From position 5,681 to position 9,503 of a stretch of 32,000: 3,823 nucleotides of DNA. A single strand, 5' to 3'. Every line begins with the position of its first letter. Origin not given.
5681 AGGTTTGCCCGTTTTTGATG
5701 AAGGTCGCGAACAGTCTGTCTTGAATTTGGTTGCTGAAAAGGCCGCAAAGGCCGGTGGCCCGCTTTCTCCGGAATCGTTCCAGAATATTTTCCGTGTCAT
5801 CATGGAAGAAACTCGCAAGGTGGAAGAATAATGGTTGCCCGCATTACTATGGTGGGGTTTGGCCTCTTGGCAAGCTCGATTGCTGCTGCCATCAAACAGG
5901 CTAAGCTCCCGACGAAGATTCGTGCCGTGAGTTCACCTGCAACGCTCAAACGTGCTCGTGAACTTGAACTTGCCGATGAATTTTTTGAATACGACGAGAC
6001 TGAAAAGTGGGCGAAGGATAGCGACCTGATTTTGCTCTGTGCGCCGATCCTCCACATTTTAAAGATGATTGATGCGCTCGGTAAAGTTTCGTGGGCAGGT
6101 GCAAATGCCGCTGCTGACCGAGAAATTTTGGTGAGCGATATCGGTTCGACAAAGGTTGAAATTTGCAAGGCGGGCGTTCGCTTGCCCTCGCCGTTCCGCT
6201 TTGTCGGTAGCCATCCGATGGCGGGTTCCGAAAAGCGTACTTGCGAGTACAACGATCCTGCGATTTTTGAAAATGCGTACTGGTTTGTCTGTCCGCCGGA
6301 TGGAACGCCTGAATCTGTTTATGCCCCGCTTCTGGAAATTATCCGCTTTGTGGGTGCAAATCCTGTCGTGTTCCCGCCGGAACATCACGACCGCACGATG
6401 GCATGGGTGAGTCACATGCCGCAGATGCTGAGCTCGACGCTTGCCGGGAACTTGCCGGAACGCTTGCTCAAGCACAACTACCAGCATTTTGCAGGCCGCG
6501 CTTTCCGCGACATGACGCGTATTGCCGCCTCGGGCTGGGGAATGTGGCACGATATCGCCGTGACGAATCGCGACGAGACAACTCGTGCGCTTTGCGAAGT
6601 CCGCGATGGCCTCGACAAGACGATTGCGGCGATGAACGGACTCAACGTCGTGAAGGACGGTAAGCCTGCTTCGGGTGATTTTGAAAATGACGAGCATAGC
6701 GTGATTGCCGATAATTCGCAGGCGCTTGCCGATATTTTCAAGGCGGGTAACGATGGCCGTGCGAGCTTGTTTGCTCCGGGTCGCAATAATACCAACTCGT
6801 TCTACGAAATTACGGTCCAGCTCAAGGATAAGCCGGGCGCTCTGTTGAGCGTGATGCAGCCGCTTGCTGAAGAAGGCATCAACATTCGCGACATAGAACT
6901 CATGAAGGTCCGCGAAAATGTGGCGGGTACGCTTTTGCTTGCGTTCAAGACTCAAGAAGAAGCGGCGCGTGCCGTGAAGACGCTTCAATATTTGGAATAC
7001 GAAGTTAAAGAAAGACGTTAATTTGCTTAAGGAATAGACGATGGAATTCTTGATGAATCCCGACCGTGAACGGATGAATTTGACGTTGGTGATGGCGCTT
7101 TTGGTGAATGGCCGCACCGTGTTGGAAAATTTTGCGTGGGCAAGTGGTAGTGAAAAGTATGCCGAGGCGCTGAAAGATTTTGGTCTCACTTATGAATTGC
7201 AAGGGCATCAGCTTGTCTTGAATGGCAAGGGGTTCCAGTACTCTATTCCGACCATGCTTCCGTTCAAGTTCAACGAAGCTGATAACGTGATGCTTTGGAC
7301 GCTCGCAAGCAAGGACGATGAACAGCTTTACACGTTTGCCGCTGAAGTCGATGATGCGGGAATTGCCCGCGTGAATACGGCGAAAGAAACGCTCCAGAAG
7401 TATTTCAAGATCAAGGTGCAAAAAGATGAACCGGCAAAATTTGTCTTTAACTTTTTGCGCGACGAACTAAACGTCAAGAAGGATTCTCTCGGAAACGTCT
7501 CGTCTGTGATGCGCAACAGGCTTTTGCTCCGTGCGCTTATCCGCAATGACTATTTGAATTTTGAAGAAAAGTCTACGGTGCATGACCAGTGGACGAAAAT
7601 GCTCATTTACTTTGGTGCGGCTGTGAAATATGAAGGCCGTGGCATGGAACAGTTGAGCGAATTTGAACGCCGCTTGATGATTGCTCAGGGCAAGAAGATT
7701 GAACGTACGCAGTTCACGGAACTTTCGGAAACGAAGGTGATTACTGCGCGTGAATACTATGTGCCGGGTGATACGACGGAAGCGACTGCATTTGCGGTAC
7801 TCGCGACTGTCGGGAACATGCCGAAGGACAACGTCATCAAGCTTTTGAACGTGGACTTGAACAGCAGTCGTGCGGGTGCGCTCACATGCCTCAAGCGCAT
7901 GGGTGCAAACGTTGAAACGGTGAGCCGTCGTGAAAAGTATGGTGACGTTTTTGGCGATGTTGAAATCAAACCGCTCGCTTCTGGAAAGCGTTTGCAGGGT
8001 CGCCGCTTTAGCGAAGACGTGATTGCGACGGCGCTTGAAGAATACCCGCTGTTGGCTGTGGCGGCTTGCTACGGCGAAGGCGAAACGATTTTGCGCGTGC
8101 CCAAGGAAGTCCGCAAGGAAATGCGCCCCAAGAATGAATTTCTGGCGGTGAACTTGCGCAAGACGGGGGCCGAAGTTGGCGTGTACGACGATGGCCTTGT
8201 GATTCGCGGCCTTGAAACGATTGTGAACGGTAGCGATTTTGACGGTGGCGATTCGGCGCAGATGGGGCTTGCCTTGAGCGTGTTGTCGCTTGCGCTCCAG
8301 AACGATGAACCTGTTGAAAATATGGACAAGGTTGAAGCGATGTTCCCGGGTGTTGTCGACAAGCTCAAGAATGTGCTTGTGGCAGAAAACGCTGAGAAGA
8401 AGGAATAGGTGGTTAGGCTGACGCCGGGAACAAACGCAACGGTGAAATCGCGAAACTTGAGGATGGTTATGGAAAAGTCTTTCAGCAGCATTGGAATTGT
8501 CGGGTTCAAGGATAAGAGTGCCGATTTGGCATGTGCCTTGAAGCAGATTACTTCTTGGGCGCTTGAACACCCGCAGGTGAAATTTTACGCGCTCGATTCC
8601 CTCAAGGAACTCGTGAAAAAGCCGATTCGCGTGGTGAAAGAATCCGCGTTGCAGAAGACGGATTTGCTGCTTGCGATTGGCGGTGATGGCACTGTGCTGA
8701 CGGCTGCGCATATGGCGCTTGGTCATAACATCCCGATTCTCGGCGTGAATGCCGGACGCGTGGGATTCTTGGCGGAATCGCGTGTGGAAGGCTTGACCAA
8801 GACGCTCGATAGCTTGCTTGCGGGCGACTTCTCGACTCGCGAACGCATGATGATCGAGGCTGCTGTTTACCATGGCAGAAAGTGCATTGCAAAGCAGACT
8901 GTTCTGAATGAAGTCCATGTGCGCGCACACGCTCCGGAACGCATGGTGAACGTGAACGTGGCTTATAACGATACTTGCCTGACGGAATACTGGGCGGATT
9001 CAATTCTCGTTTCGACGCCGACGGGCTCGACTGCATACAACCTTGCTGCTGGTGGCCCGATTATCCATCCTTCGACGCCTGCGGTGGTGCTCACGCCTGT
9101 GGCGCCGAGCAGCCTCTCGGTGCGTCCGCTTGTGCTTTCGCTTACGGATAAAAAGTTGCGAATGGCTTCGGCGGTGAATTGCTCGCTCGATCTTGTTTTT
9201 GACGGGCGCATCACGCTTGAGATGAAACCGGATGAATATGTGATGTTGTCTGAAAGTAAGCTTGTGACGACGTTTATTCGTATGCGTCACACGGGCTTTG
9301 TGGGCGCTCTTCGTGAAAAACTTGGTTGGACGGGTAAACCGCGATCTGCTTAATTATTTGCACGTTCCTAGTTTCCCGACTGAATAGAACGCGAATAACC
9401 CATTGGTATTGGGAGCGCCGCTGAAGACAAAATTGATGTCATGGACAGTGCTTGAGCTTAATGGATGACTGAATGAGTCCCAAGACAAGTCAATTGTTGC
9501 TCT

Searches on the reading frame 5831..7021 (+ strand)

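Call 48: search_protein_families(library=pfam, proteins=[window:5831-7021:+], max_evalue=0.001)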
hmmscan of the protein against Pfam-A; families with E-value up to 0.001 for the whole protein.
window:5831-7021:+ (396 aa): 7 families
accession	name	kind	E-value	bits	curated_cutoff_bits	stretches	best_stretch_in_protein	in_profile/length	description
PF20463.3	PDH_C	-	3.6e-17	63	22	1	183-263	2-83/102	Prephenate dehydrogenase, dimerization domain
PF02153.23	PDH_N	-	1.5e-14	54.2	26.5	1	35-177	20-151/154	Prephenate dehydrogenase, nucleotide-binding domain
PF01842.31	ACT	-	2e-06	27.9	27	1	326-377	2-52/66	ACT domain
PF13740.12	ACT_6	-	4.7e-05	23.6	23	1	332-388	10-65/76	ACT domain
PF22629.2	ACT_AHAS_ss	-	0.00012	22.6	27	1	329-388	3-62/67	AHAS small subunit-like ACT domain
PF13291.12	ACT_4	-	0.00024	22.2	27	0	326-386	8-70/80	ACT domain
PF03807.23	F420_oxidored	-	0.00093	20.2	21.6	0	4-89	1-84/94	NADP oxidoreductase coenzyme F420-dependent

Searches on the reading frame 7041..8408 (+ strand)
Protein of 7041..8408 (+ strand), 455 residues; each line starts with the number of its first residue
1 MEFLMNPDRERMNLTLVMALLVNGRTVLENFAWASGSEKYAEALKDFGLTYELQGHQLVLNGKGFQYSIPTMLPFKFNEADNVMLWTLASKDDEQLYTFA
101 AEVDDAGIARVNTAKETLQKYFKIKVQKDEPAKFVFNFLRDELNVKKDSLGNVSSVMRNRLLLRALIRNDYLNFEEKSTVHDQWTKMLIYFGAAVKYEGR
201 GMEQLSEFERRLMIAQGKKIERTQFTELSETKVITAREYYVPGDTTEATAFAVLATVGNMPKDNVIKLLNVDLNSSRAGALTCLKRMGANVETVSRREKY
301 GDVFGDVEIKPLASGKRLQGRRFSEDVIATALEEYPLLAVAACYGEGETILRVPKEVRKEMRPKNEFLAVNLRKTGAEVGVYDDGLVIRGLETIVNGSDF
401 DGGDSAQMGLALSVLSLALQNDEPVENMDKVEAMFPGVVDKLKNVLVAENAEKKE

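Call 48: search_protein_families(library=pfam, proteins=[window:7041-8408:+], max_evalue=0.001)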
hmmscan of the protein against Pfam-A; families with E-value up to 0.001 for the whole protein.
window:7041-8408:+ (455 aa): 1 family
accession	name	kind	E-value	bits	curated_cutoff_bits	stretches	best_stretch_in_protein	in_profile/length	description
PF00275.25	EPSP_synthase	-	2.5e-20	73.1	22.8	1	217-442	205-417/417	EPSP synthase (3-phosphoshikimate 1-carboxyvinyltransferase)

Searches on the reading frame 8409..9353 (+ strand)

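Call 48: search_protein_families(library=pfam, proteins=[window:8409-9353:+], max_evalue=0.001)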
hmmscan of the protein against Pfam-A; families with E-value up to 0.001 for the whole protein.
window:8409-9353:+ (314 aa): 3 families
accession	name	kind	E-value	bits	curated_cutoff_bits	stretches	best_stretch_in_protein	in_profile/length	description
PF20143.4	NAD_kinase_C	-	1.5e-26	93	23.7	1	166-291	1-125/126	ATP-NAD kinase C-terminal domain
PF01513.26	NAD_kinase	-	5.3e-18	66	25.5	1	16-141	27-130/130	ATP-NAD kinase N-terminal domain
PF00781.29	DAGK_cat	-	0.00048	20.2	23.6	1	73-116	45-90/125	Diacylglycerol kinase catalytic domain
